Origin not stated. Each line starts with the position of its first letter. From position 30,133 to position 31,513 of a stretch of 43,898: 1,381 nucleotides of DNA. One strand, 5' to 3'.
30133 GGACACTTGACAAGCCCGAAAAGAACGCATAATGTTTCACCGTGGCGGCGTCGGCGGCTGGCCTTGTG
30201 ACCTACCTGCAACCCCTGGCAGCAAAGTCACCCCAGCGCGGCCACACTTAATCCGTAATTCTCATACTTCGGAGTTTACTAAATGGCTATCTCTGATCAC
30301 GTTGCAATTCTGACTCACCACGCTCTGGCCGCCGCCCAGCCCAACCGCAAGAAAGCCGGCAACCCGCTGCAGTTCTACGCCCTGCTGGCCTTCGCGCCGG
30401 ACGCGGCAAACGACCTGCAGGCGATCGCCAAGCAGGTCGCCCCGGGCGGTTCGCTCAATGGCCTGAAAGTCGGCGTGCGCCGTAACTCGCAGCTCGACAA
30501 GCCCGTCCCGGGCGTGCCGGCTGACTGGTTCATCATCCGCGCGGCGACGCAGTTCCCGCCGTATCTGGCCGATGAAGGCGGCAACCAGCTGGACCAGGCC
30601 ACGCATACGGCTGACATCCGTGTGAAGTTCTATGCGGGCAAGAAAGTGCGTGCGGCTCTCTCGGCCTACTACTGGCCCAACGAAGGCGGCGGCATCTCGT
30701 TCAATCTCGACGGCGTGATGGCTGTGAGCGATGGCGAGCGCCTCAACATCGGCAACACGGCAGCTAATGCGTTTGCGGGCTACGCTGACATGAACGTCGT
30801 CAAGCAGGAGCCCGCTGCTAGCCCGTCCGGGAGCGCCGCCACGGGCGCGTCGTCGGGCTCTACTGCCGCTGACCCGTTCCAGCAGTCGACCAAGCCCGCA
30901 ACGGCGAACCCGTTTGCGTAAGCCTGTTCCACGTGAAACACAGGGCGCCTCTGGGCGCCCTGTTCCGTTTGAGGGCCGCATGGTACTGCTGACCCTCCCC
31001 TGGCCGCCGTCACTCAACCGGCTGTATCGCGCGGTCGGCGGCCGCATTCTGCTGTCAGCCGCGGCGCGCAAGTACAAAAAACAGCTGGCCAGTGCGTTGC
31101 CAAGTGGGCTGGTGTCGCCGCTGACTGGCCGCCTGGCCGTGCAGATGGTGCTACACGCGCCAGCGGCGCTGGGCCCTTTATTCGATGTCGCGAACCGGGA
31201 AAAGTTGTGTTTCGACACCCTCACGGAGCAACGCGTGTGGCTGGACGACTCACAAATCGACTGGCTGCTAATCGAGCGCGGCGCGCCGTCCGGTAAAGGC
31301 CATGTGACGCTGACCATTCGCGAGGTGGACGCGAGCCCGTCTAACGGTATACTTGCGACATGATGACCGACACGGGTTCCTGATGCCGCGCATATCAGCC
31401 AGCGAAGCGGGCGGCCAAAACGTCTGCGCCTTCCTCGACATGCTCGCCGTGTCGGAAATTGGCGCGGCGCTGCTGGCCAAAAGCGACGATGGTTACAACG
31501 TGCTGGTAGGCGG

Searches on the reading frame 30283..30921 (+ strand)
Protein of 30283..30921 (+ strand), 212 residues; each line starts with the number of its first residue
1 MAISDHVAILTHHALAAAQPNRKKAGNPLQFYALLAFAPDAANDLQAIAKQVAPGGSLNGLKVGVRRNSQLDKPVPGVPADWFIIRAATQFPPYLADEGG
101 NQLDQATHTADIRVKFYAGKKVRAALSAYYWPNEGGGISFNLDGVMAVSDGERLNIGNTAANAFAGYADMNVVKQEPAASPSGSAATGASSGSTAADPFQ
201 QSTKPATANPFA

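Call 67: search_protein_families(library=pfam, proteins=[window:30283-30921:+], max_evalue=0.01)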
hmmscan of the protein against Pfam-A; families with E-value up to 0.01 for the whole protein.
window:30283-30921:+ (212 aa): 1 family
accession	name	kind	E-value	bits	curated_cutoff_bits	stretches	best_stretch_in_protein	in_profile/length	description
PF10991.15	Enc34_ssDNA-bd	-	5.5e-07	29.9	26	1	80-166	88-168/176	Enterobacter phage Enc34, ssDNA-binding protein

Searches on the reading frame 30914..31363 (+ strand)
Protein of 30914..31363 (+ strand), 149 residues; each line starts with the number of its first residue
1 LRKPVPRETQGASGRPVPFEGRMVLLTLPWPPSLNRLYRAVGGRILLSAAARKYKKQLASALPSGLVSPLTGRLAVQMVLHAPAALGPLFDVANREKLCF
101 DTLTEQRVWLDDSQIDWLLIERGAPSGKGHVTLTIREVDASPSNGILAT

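Call 67: search_protein_families(library=pfam, proteins=[window:30914-31363:+], max_evalue=0.01)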
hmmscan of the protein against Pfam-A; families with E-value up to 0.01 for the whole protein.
window:30914-31363:+ (149 aa): 1 family
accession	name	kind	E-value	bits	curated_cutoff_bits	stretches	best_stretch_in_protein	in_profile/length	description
PF05866.16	RusA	-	5.6e-11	43.6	22.8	1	29-135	1-123/124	Endodeoxyribonuclease RusA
